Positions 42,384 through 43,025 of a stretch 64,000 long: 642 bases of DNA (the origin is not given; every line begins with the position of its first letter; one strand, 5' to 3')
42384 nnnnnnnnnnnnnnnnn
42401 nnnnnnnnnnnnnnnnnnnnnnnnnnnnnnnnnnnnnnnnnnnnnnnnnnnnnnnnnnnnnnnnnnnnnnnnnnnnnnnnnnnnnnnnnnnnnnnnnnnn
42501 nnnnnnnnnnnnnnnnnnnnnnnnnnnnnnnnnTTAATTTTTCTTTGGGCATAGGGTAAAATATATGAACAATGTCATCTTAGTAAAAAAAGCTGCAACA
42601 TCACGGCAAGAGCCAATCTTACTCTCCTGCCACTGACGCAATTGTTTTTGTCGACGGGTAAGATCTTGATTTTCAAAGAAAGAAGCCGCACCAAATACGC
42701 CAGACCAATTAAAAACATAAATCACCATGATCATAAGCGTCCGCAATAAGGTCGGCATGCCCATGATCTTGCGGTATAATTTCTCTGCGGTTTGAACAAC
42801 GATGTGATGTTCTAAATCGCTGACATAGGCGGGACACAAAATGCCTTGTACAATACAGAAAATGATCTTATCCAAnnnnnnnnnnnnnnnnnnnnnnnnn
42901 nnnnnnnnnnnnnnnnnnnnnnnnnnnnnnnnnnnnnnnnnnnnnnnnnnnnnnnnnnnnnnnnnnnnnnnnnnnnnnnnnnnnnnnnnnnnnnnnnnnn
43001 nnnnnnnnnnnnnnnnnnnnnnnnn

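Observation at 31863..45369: Three YfhO-like (subfamily B) paralogs alternate with family-A genes and are translationally coupled to them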

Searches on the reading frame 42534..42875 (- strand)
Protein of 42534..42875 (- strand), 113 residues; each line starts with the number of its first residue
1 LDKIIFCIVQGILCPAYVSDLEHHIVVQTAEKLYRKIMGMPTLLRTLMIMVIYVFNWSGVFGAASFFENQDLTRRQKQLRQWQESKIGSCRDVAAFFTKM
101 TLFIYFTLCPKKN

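Call 5: search_protein_families(library=pfam, proteins=[window:42534-42875:-], max_evalue=0.01)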
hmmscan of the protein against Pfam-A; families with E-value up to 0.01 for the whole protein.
window:42534-42875:- (113 aa): 0 families

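Call 71: search_protein_families(library=pfam, proteins=[window:42534-42875:-], max_evalue=5)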
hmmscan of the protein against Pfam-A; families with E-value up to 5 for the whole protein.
window:42534-42875:- (113 aa): 0 families
